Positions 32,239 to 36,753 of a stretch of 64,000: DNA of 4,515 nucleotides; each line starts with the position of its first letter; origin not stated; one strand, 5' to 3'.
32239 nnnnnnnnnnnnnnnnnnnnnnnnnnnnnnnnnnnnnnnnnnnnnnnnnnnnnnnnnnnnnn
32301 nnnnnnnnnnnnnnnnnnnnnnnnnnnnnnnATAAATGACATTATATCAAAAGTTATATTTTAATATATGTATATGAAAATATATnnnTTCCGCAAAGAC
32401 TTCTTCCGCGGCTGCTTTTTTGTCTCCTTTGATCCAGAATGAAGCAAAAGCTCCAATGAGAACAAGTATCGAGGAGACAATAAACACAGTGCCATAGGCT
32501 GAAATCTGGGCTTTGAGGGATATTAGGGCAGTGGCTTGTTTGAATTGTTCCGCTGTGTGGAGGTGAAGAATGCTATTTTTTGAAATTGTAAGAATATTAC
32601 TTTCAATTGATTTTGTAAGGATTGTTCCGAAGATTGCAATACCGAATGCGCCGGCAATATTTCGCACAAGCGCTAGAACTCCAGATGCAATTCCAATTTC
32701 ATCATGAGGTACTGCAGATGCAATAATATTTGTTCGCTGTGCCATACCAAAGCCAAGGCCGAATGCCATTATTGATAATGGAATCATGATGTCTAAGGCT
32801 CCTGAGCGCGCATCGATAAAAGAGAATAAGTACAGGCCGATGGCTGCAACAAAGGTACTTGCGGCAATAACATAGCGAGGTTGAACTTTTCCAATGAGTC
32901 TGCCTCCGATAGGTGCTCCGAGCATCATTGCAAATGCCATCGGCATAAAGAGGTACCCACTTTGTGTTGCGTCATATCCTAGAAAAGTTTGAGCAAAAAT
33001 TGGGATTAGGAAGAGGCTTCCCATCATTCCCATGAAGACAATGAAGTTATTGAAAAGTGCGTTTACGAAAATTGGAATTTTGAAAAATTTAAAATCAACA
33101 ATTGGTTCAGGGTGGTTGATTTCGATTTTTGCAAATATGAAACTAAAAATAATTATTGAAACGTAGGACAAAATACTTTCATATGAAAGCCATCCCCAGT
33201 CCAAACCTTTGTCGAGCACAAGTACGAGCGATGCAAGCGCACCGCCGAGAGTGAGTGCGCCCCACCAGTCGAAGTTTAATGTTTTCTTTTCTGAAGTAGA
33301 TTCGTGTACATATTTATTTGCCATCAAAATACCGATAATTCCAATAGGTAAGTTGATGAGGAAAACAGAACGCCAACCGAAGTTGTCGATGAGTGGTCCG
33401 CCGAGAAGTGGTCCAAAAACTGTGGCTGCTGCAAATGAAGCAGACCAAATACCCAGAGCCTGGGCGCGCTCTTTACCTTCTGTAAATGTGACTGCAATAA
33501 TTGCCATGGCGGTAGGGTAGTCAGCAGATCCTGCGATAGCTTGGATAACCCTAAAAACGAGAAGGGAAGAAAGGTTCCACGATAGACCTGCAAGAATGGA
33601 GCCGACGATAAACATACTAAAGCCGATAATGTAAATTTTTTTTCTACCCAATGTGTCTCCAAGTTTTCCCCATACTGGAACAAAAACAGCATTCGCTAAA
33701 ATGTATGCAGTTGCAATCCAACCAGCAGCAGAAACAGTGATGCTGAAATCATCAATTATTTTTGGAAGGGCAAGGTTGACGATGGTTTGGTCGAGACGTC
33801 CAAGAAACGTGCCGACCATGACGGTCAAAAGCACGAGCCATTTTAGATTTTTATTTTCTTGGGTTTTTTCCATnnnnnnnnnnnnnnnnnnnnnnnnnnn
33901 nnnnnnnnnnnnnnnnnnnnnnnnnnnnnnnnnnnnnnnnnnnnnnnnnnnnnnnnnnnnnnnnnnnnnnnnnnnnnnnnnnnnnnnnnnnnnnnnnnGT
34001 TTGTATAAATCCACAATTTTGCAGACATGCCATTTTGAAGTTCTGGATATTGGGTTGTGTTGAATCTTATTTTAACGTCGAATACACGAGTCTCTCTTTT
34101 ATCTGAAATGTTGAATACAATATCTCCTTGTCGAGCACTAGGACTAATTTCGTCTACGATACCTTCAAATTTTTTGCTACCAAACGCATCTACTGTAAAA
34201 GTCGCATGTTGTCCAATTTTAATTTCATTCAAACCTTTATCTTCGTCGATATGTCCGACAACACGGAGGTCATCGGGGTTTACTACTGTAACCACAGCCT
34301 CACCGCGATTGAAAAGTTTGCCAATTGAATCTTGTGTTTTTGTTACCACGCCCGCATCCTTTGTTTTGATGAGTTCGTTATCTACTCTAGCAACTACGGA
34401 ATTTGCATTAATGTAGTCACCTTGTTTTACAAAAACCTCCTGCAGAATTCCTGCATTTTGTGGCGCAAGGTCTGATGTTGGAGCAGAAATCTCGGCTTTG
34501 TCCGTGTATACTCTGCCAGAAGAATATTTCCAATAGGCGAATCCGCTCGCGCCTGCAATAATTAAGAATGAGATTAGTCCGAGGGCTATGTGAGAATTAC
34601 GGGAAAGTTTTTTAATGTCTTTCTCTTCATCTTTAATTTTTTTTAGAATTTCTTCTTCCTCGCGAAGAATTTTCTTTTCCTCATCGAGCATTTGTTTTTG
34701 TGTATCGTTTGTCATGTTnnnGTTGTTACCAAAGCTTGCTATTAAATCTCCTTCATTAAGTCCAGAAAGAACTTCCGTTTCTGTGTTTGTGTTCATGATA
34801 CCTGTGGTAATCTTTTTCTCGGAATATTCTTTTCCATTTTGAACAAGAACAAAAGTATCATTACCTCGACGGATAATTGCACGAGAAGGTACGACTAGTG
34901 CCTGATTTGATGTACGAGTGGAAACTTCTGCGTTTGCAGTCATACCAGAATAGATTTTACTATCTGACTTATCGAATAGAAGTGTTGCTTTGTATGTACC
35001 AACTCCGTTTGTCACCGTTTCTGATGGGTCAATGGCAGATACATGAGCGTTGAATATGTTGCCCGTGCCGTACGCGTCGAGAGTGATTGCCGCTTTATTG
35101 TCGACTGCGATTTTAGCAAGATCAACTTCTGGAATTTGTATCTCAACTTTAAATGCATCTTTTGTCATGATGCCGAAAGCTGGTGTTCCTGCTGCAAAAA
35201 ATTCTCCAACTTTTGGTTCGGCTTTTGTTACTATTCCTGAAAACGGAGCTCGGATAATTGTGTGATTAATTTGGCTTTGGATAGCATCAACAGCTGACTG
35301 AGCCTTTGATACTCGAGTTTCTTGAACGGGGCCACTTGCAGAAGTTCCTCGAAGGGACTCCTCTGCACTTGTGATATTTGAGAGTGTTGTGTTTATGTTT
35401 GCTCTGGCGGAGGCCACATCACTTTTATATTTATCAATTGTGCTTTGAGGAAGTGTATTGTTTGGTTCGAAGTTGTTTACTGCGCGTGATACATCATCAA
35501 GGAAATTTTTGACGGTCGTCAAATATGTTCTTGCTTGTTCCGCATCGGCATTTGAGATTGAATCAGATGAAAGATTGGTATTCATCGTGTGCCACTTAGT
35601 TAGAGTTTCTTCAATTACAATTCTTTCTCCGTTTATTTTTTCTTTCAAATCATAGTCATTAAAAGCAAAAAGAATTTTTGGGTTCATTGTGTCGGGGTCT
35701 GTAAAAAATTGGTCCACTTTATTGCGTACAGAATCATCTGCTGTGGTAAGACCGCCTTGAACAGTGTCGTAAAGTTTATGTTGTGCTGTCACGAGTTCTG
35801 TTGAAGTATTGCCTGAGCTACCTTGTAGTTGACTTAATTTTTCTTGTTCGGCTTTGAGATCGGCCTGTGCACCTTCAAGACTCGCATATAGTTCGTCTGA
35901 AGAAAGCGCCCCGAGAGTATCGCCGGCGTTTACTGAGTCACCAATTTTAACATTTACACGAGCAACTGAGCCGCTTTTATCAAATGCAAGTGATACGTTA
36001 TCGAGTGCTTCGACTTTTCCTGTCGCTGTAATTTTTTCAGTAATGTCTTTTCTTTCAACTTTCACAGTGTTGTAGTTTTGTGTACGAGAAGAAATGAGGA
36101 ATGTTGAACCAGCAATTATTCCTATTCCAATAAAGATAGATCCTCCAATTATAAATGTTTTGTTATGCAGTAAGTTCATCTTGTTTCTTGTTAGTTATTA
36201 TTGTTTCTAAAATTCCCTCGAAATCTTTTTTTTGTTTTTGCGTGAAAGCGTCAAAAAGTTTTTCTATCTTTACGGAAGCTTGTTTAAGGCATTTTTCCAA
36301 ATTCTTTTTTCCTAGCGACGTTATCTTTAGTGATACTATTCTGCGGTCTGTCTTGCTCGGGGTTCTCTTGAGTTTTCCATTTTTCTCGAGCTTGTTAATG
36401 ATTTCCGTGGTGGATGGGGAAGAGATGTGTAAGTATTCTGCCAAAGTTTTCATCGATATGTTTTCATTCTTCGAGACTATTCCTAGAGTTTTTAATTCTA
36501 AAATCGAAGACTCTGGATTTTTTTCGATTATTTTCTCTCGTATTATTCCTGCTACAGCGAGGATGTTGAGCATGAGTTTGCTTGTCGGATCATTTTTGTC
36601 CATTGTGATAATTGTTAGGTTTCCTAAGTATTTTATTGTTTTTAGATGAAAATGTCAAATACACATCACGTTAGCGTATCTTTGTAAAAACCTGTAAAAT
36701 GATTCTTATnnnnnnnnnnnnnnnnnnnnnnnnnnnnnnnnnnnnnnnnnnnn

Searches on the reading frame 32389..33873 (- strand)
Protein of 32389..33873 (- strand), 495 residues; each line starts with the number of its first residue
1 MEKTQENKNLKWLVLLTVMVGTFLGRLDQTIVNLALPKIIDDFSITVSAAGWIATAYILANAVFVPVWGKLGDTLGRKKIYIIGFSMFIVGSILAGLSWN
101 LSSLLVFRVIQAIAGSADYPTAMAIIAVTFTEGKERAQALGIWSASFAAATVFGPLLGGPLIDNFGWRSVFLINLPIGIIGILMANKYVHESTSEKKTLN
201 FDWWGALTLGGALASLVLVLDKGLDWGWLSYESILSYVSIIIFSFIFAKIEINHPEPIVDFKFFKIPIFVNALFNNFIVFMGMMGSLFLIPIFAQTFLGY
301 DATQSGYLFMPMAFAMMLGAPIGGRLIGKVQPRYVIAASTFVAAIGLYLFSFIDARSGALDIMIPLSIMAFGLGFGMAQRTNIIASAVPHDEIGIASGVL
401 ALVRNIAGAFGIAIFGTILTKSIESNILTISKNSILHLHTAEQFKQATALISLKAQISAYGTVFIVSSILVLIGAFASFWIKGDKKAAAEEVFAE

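Call 59: search_protein_families(library=pfam, proteins=[window:32389-33873:-], max_evalue=0.0001)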
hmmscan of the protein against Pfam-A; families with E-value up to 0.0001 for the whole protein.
window:32389-33873:- (495 aa): 3 families
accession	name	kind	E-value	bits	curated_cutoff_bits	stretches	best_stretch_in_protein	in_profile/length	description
PF07690.21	MFS_1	-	1.1e-60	205.8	33.4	1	19-411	2-346/347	Major Facilitator Superfamily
PF00083.30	Sugar_tr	-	1.3e-05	24.8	22.3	1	48-115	46-116/452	Sugar (and other) transporter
PF13347.12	MFS_2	-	5.6e-05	22.3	27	1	42-167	253-386/427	MFS/sugar transport protein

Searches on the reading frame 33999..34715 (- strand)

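Call 59: search_protein_families(library=pfam, proteins=[window:33999-34715:-], max_evalue=0.0001)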
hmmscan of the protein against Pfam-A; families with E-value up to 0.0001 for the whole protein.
window:33999-34715:- (239 aa): 2 families
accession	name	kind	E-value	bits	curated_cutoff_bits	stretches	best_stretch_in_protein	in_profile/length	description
PF16576.10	HlyD_D23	-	1.2e-09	38.2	30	1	116-195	111-189/214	Barrel-sandwich domain of CusB or HlyD membrane-fusion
PF13437.12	HlyD_3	-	8.2e-09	36.6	22.2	1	121-217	7-92/106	HlyD family secretion protein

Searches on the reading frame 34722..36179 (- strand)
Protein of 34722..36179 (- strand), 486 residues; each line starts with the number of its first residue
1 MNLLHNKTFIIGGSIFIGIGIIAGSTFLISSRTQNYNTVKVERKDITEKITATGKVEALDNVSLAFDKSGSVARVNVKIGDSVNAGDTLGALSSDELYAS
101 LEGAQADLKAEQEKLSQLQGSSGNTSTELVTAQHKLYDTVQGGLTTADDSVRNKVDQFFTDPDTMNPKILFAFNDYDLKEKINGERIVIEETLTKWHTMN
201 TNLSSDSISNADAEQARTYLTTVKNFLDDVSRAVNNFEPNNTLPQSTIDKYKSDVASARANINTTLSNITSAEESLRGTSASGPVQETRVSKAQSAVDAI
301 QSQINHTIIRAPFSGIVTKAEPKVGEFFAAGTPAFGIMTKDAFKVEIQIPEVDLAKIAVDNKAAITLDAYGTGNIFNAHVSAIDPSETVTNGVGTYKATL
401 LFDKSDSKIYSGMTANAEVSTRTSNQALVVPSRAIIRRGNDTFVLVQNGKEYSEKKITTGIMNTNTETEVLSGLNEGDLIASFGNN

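Call 59: search_protein_families(library=pfam, proteins=[window:34722-36179:-], max_evalue=0.0001)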
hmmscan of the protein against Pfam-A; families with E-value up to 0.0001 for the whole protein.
window:34722-36179:- (486 aa): 3 families
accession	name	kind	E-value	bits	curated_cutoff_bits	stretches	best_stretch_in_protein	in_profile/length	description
PF13437.12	HlyD_3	-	1.2e-16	61.8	22.2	1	309-405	2-96/106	HlyD family secretion protein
PF16576.10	HlyD_D23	-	4.2e-15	56.1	30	1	277-414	78-213/214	Barrel-sandwich domain of CusB or HlyD membrane-fusion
PF13533.13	Biotin_lipoyl_2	-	1.1e-06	28.7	29.8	1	62-92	1-31/32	Biotin-lipoyl like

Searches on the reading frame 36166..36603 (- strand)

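Call 60: search_protein_families(library=pfam, proteins=[window:36166-36603:-], max_evalue=0.0001)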
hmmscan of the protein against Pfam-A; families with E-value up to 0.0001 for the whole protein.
window:36166-36603:- (146 aa): 5 families
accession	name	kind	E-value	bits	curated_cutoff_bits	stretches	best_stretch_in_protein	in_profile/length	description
PF01047.28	MarR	-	1.8e-13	50.6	24.6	1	36-90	5-59/59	MarR family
PF12802.13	MarR_2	-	7.7e-10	39.2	27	1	38-89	9-61/61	MarR family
PF13412.12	HTH_24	-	1.3e-07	31.5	21.9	1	35-78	4-47/48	Winged helix-turn-helix DNA-binding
PF22381.2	Staph_reg_Sar_Rot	-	1.4e-06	28.7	27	1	32-103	12-83/85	Transcriptional regulator SarA/Rot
PF01325.25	Fe_dep_repress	-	5.3e-05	23.8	26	0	48-82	22-56/60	Iron dependent repressor, N-terminal DNA binding domain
